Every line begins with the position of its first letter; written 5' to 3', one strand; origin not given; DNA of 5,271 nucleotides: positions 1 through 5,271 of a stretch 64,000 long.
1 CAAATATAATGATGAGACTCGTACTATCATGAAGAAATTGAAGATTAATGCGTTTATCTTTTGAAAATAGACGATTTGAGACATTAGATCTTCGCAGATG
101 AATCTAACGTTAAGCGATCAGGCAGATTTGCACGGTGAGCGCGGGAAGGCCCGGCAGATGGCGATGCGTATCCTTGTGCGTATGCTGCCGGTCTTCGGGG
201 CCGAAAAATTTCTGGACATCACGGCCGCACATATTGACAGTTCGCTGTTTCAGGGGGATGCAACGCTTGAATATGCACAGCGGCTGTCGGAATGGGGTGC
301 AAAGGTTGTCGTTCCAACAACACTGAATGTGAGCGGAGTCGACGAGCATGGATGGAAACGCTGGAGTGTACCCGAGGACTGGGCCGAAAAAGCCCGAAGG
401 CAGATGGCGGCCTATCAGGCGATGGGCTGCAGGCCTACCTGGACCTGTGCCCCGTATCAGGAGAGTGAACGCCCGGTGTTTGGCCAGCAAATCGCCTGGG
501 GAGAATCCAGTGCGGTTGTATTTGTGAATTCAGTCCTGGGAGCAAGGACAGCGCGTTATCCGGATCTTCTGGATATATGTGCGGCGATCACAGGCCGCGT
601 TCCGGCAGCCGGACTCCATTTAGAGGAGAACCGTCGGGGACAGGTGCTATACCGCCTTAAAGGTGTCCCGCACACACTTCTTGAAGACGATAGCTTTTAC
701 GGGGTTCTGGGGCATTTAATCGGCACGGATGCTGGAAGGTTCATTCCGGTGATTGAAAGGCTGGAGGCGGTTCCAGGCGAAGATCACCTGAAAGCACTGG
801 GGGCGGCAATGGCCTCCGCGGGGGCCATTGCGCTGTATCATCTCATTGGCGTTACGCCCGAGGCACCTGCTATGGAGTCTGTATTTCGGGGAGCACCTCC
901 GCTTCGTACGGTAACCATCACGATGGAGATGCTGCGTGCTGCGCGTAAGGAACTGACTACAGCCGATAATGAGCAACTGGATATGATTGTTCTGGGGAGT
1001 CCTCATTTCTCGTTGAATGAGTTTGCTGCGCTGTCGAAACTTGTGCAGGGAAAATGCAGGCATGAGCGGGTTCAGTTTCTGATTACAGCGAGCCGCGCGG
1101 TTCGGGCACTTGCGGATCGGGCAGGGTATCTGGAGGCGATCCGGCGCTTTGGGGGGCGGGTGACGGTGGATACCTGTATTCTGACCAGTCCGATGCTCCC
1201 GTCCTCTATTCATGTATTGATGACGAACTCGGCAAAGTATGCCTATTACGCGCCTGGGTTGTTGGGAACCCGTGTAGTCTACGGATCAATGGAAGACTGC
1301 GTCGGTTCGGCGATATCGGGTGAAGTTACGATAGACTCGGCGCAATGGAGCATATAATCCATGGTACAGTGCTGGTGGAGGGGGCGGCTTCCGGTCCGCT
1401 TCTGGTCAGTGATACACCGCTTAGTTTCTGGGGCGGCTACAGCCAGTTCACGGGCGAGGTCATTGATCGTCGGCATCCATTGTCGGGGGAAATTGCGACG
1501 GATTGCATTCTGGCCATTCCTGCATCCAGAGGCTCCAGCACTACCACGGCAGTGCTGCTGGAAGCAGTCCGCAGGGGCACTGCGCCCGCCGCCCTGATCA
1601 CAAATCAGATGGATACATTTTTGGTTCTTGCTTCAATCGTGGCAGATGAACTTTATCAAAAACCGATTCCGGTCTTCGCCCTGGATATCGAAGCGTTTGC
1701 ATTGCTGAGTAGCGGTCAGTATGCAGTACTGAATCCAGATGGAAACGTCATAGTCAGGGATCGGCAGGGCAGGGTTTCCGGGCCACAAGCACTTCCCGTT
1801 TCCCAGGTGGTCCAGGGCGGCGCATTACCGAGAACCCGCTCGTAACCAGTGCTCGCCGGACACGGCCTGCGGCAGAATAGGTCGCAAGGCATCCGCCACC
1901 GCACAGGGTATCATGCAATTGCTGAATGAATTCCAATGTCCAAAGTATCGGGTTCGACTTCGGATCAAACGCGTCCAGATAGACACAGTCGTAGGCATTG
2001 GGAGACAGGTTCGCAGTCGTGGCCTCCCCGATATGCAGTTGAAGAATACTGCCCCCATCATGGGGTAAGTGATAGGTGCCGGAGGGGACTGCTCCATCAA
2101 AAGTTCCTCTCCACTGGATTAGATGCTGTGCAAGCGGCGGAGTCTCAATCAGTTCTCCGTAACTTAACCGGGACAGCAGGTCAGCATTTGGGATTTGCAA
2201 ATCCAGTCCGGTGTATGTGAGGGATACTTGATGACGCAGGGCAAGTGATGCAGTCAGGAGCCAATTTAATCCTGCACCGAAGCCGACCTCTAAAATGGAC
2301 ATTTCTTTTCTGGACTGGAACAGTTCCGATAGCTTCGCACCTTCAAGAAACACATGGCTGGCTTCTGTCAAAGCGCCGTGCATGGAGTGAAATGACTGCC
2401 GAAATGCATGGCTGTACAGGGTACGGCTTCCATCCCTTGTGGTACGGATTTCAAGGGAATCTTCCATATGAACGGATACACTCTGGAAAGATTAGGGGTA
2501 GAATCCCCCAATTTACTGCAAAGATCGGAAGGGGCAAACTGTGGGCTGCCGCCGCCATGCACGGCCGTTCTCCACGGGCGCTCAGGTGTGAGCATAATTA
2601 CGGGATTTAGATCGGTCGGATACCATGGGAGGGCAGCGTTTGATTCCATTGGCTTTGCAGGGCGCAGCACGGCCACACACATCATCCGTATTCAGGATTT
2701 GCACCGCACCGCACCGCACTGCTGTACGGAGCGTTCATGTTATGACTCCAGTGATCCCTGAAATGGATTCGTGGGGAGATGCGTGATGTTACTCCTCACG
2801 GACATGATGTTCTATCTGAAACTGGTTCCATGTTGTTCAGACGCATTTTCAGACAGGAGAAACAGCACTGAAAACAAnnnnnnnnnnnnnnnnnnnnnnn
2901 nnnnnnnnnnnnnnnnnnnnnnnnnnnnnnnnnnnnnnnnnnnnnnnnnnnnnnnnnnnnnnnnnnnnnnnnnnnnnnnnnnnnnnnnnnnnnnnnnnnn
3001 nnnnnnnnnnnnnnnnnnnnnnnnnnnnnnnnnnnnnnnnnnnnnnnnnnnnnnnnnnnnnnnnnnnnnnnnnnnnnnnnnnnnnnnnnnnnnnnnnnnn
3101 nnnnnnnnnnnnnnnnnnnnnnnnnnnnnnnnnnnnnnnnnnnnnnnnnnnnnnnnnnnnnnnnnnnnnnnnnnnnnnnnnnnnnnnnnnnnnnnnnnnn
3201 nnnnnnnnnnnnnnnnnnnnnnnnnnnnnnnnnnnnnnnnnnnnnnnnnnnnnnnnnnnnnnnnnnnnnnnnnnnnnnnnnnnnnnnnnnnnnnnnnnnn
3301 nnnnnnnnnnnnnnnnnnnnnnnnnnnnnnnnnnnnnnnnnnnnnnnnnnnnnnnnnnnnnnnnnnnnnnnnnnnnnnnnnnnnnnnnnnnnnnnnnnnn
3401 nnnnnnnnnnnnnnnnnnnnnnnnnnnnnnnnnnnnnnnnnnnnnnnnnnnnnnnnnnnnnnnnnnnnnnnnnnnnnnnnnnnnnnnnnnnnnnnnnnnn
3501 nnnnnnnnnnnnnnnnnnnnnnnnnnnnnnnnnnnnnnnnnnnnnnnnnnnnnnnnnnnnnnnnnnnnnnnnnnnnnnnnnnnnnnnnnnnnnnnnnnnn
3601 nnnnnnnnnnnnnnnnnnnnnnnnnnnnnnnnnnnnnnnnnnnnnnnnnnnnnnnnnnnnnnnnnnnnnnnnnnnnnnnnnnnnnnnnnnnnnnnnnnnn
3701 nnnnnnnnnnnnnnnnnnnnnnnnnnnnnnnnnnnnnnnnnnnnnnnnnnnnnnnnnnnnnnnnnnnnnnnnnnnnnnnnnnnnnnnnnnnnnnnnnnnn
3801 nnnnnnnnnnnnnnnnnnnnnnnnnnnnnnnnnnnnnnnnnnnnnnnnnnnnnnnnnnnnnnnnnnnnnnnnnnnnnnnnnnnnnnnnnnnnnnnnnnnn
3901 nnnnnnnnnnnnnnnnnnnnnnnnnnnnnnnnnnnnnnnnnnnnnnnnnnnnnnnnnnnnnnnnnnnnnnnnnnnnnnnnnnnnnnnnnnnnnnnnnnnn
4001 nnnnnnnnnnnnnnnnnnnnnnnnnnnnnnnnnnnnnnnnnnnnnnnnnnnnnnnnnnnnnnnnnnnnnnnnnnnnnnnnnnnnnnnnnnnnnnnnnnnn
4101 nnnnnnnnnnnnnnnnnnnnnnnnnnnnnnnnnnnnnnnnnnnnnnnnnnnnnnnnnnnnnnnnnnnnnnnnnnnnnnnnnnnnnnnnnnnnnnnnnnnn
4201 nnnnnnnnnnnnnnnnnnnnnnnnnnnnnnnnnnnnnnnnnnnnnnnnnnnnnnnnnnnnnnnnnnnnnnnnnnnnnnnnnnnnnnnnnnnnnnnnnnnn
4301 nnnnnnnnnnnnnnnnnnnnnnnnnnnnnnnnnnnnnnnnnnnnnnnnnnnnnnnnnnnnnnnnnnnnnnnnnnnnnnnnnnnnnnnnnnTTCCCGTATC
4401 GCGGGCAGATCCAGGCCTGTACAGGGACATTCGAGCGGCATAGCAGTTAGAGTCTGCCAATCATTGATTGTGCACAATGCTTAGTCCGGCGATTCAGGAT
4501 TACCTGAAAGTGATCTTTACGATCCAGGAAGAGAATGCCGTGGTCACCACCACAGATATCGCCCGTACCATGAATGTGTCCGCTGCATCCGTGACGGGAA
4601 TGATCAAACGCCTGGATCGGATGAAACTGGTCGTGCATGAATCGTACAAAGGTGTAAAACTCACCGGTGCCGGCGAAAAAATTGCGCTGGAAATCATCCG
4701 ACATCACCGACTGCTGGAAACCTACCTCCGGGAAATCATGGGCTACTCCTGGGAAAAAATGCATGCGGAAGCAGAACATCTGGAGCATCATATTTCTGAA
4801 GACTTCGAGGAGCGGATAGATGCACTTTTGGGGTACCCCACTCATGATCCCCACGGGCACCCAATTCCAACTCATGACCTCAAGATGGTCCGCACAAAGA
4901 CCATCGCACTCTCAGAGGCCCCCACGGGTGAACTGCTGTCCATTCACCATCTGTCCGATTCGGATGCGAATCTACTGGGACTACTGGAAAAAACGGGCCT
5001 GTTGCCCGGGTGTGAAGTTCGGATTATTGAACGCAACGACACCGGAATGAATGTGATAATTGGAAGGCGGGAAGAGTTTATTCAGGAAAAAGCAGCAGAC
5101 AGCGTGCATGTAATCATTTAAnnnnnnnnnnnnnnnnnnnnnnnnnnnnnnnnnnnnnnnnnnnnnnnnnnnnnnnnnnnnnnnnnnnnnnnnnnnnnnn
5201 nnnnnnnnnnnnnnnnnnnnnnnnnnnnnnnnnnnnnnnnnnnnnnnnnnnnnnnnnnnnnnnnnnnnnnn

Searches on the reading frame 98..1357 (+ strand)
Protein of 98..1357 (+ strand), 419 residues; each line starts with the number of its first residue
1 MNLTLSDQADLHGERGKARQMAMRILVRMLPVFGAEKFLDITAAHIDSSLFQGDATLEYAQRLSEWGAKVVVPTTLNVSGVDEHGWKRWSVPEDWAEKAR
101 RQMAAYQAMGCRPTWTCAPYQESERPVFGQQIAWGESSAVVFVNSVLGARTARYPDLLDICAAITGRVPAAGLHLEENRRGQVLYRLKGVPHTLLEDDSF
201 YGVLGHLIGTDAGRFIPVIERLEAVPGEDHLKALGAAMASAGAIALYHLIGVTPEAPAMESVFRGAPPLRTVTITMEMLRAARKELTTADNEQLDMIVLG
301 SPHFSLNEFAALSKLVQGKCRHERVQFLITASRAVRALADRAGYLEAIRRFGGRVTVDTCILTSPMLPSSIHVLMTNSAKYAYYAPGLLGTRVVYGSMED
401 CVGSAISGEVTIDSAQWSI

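Call 32: search_protein_families(library=ncbifam, proteins=[window:98-1357:+], max_evalue=0.00001)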
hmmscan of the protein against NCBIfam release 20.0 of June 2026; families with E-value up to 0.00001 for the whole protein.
window:98-1357:+ (419 aa): 1 family
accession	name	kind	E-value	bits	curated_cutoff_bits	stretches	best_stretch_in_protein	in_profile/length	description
NF051439.1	C3LHypDHLhpIPSEAE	equivalog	1.2e-132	443.2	700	1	2-417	145-555/555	cis-3-hydroxy-L-proline dehydratase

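Call 53: find_encoding_contigs(protein=window:98-1357:+, flank=10000, max_places=4)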
Protein window:98-1357:+ (419 aa): 2 contigs read that carry it; 2 places shown.
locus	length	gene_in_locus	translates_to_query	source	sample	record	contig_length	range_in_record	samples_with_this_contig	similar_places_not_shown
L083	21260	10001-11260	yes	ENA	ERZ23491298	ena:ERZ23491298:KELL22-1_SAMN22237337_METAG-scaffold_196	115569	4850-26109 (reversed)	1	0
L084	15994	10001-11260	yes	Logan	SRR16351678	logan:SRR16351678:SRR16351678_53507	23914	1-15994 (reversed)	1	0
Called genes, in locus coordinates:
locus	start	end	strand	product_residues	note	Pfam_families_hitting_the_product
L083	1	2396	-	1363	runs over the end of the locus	PF02384:N6_Mtase (weak), PF20473:MmeI_Mtase (weak), PF01170:UPF0020 (faint), PF07669:Eco57I, PF20473:MmeI_Mtase, PF20466:MmeI_TRD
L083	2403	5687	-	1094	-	PF00176:SNF2-rel_dom, PF00271:Helicase_C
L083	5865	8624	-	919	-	PF02463:SMC_N (faint)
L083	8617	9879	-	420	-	PF00149:Metallophos, PF12850:Metallophos_2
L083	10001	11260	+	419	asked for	PF04412:AcnX, PF28403:AcnX_2nd, PF28406:AcnX_3rd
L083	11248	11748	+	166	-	PF01989:AcnX_swivel_put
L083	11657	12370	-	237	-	PF05430:Methyltransf_30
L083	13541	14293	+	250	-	PF12686:DUF3800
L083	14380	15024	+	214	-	PF01325:Fe_dep_repress, PF02742:Fe_dep_repr_C, PF04023:FeoA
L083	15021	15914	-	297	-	PF00491:Arginase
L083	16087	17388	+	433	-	PF12323:HTH_OrfB_IS605 (faint), PF01385:OrfB_IS605, PF07282:Cas12f1-like_TNB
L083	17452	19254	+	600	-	PF00664:ABC_membrane, PF00005:ABC_tran, PF02463:SMC_N (faint)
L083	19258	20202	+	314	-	PF23023:Anti-Pycsar_Apyc1, PF00753:Lactamase_B, PF13691:Lactamase_B_4 (weak), PF12706:Lactamase_B_2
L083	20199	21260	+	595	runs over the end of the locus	PF00664:ABC_membrane, PF00005:ABC_tran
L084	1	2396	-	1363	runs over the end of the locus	PF02384:N6_Mtase (weak), PF20473:MmeI_Mtase (weak), PF01170:UPF0020 (faint), PF07669:Eco57I, PF20473:MmeI_Mtase, PF20466:MmeI_TRD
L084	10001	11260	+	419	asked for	PF04412:AcnX, PF28403:AcnX_2nd, PF28406:AcnX_3rd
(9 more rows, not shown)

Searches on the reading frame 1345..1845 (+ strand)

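Call 32: search_protein_families(library=ncbifam, proteins=[window:1345-1845:+], max_evalue=0.00001)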
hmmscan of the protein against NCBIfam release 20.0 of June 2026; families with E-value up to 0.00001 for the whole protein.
window:1345-1845:+ (166 aa): 2 families
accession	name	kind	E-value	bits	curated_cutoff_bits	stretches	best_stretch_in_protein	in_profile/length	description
NF051439.1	C3LHypDHLhpIPSEAE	equivalog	4.6e-36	124.4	700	1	9-132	2-125/555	cis-3-hydroxy-L-proline dehydratase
NF003046.0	PRK03955.1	equivalog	7.4e-17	61.5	163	1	5-101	4-100/132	DUF126 domain-containing protein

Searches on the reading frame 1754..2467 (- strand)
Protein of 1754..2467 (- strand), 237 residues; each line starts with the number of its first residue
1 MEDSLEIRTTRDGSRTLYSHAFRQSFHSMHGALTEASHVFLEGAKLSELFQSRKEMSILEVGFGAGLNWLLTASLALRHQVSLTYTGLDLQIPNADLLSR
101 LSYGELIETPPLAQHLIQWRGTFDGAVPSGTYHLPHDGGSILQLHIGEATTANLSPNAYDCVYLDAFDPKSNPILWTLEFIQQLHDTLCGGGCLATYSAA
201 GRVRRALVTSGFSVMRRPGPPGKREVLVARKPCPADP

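Call 32: search_protein_families(library=ncbifam, proteins=[window:1754-2467:-], max_evalue=0.00001)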
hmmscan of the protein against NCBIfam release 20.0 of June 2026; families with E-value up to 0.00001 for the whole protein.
window:1754-2467:- (237 aa): 3 families
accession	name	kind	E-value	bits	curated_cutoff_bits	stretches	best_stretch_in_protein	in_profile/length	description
NF033855.1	tRNA_MNMC2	equivalog_domain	5.5e-50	170.1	136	1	17-231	1-208/209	tRNA (5-methylaminomethyl-2-thiouridine)(34)-methyltransferase MnmC2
NF002480.1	PRK01747.1-1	equivalog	1.2e-37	129.6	540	1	14-231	10-227/645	bifunctional tRNA (5-methylaminomethyl-2-thiouridine)(34)-methyltransferase MnmC2/FAD-dependent 5-carboxymethylaminomethyl-2-thiouridine(34)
NF002481.1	PRK01747.1-2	equivalog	8e-25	87.7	600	1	15-229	6-214/611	bifunctional tRNA (5-methylaminomethyl-2-thiouridine)(34)-methyltransferase MnmC2/FAD-dependent 5-carboxymethylaminomethyl-2-thiouridine(34)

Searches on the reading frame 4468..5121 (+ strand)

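Call 8: search_protein_families(library=ncbifam, proteins=[window:4468-5121:+], max_evalue=0.001)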
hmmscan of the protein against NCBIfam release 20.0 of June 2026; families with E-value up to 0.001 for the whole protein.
window:4468-5121:+ (217 aa): 7 families
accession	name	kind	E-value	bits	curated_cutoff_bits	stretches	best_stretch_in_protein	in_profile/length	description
NF047407.1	TransRegMntRTherm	equivalog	1.1e-64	218.3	350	1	4-213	5-221/227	manganese-dependent transcriptional regulator MntR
NF053665.1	TransRegDtxRActin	equivalog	1.3e-30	106.6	290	1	11-201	10-212/233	iron-dependent transcriptional repressor DtxR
NF003025.0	PRK03902.1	equivalog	4e-24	85.3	138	1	4-128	1-124/142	transcriptional regulator MntR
NF008273.0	PRK11050.1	equivalog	6.4e-22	77.9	153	1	9-112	38-140/156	manganese-binding transcriptional regulator MntR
NF038251.1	AdcR_fam_Zn_TF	equivalog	0.00018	21.7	175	1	24-96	48-127/143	zinc-dependent MarR family transcriptional regulator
NF040939.2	trans_reg_lrs14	equivalog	0.00039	20.4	90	0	13-60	24-71/103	Lrs14 family HTH-type transcriptional regulator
NF053609.1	Sul12a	equivalog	0.00042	20.5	150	1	5-89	3-80/103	Sul12a family chromatin-organizing protein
